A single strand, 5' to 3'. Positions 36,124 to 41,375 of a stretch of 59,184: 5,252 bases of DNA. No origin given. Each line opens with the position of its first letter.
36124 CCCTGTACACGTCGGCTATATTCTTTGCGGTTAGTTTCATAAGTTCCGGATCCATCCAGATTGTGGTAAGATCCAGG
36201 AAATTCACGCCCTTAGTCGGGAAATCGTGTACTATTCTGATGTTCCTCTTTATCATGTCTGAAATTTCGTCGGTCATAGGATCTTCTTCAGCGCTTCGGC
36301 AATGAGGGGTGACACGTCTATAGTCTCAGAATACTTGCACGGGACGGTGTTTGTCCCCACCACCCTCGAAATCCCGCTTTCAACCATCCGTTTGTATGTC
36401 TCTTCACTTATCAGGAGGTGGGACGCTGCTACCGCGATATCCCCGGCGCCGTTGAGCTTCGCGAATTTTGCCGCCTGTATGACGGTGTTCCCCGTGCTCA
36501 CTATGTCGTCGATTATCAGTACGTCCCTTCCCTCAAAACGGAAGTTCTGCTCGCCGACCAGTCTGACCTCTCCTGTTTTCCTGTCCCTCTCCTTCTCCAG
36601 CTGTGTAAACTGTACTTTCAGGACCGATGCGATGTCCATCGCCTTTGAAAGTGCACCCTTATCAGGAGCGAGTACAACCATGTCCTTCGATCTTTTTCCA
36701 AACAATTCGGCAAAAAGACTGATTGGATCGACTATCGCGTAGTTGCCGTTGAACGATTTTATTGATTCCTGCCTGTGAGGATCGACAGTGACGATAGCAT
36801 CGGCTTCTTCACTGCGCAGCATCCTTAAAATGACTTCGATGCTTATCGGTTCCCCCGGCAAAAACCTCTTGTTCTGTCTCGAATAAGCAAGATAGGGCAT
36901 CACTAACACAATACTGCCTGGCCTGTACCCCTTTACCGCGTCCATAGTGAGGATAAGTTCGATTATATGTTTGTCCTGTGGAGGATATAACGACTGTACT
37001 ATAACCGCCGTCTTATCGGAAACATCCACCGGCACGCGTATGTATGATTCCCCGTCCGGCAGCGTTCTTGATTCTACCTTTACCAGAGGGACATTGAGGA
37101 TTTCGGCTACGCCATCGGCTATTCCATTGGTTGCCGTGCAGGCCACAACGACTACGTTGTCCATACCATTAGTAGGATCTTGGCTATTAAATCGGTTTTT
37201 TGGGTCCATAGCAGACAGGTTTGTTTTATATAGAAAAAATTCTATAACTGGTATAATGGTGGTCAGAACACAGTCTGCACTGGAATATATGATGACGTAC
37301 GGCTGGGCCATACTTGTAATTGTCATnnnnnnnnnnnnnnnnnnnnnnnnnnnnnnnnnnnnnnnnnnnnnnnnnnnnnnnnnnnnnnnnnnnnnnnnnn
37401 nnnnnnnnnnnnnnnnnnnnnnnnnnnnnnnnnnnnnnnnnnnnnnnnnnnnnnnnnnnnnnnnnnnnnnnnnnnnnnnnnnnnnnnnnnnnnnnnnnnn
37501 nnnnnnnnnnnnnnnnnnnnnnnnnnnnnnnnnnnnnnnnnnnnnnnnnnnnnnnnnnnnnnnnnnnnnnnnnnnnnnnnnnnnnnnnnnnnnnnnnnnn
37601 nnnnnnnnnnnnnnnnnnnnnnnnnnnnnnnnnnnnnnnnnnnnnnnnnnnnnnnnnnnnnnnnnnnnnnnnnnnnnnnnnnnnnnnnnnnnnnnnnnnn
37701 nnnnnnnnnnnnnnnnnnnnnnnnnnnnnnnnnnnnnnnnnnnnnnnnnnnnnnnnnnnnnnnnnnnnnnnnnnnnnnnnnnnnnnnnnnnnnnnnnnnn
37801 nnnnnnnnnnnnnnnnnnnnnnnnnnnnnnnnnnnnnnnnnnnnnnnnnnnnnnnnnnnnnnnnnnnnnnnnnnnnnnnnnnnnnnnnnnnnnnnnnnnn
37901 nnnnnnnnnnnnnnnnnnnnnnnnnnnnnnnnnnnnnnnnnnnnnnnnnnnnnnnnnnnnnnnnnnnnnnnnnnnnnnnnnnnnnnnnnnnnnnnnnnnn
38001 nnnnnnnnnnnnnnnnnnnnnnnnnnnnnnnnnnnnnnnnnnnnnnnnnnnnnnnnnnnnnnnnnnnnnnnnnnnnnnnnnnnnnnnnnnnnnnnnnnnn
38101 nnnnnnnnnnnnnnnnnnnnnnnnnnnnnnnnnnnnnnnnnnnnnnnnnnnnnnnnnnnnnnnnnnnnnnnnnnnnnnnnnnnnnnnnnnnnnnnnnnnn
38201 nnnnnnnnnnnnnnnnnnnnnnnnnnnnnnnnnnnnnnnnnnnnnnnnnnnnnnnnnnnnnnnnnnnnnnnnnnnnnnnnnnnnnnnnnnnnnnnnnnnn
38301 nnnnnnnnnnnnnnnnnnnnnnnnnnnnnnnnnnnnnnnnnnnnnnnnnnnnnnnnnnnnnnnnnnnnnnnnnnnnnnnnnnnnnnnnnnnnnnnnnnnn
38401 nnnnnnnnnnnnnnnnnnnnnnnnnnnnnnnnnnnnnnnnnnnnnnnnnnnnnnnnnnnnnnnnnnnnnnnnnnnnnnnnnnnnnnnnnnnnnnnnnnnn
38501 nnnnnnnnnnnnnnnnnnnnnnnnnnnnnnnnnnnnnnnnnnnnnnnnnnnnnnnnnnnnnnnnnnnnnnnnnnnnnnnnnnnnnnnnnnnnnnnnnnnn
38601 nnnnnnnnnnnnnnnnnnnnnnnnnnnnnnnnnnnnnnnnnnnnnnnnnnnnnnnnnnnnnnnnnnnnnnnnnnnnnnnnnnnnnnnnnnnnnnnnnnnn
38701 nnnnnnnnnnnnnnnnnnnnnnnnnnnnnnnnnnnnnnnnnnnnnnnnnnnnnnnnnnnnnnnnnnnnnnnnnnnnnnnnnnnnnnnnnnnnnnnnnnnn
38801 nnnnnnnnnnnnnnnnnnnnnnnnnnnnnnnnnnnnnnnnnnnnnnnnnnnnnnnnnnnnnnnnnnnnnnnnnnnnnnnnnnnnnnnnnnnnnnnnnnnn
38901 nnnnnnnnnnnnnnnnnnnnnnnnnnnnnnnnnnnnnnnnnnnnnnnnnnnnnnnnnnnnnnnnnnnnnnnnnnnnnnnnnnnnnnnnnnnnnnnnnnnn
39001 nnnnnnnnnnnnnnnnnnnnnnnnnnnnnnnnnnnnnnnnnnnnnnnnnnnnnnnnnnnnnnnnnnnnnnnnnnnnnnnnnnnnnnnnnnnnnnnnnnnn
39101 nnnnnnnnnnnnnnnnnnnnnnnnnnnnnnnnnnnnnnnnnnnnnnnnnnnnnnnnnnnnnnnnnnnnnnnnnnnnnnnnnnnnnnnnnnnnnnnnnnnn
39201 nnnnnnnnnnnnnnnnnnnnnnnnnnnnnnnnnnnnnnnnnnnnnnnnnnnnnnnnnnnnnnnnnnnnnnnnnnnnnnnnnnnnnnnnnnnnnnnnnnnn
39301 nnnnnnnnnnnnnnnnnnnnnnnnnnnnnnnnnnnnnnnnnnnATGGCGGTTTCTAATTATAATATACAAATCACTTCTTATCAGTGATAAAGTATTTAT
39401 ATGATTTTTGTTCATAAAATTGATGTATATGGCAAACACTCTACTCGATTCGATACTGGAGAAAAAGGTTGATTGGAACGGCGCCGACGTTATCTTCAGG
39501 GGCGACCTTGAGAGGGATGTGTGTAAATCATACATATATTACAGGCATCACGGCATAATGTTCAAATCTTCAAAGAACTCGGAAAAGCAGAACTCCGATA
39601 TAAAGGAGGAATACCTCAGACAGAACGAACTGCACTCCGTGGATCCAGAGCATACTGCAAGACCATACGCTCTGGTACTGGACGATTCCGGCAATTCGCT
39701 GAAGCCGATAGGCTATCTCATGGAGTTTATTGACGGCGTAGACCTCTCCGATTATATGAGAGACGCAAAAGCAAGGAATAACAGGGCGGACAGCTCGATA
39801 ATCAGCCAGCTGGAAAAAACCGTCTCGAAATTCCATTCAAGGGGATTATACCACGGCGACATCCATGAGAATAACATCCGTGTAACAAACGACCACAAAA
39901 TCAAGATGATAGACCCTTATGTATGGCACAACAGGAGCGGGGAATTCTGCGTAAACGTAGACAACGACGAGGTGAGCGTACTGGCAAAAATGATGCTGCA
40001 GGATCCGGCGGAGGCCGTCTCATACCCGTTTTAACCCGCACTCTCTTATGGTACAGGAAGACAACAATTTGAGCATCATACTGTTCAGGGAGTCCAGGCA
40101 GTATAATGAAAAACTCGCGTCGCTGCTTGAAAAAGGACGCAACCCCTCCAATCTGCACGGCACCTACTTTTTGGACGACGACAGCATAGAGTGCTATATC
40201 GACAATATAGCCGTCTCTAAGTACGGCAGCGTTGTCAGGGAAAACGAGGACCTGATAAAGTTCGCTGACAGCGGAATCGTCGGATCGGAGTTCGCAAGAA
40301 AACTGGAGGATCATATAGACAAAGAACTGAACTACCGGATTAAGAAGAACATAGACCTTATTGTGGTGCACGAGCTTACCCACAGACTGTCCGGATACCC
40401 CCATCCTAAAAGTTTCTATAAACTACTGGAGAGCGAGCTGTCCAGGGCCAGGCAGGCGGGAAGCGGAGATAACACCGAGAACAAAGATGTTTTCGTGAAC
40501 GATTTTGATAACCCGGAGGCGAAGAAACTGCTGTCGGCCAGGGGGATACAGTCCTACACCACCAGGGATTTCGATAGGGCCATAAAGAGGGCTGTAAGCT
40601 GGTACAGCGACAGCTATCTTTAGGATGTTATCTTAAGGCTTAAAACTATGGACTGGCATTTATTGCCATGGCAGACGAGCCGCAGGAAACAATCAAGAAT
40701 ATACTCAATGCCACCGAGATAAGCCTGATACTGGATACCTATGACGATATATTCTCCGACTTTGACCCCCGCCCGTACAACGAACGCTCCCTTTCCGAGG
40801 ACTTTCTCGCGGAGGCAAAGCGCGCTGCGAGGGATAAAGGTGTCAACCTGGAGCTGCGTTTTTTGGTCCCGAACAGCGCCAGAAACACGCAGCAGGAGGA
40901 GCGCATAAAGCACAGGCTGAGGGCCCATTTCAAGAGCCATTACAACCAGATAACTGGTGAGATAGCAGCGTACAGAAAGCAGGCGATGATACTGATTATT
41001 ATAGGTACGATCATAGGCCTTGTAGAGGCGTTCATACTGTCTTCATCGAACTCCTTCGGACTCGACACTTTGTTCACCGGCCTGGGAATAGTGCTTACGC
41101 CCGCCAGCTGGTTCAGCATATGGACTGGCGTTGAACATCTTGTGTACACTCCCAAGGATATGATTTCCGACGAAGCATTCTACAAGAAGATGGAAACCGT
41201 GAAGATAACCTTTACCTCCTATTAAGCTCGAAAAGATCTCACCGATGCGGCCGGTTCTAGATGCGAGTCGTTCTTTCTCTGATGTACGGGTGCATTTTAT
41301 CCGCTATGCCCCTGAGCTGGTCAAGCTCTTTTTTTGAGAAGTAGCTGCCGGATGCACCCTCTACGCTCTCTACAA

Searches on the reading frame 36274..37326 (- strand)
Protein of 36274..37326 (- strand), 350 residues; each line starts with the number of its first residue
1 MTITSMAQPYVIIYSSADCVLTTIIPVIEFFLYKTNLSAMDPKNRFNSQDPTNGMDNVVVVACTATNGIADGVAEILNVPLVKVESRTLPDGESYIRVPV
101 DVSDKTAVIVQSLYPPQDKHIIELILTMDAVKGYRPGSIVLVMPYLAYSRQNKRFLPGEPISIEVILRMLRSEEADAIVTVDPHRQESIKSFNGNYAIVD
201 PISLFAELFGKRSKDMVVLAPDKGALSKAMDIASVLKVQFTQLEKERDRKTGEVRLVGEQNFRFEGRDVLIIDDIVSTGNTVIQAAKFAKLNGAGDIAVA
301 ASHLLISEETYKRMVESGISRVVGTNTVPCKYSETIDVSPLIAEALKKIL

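Call 74: search_protein_families(library=pfam, proteins=[window:36274-37326:-], max_evalue=0.01)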
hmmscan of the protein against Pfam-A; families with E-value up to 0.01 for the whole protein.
window:36274-37326:- (350 aa): 4 families
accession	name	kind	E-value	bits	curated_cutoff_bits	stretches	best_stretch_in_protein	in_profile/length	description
PF13793.12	Pribosyltran_N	-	5.9e-27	94.3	25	1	59-171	2-114/117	N-terminal domain of ribose phosphate pyrophosphokinase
PF00156.33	Pribosyltran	-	1.7e-13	50.6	26.3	1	204-303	18-124/158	Phosphoribosyl transferase domain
PF14572.12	Pribosyl_synth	-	1e-12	48.8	27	1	265-349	82-173/184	Phosphoribosyl synthetase-associated domain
PF14681.12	UPRTase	-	0.0029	17.6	27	0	237-316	90-170/206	Uracil phosphoribosyltransferase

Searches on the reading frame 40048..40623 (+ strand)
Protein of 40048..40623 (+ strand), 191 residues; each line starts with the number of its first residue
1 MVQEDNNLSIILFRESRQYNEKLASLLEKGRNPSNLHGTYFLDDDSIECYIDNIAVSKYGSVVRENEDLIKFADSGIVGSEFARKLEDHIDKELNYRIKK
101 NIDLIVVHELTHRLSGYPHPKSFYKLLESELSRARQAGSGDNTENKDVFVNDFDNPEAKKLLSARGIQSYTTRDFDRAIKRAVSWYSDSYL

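Call 74: search_protein_families(library=pfam, proteins=[window:40048-40623:+], max_evalue=0.01)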
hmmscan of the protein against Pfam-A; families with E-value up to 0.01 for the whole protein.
window:40048-40623:+ (191 aa): 1 family
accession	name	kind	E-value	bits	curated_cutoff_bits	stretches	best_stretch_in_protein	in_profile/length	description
PF08325.16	WLM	-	0.0023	18.5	26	1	93-136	74-119/190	WLM domain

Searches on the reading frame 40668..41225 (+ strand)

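Call 74: search_protein_families(library=pfam, proteins=[window:40668-41225:+], max_evalue=0.01)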
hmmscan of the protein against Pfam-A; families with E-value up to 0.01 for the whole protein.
window:40668-41225:+ (185 aa): 1 family
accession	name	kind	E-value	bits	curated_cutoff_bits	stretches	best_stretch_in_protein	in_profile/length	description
PF25742.1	Phage_Gene33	-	0.00019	22.1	27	1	80-158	24-98/100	Phage Gene 33 protein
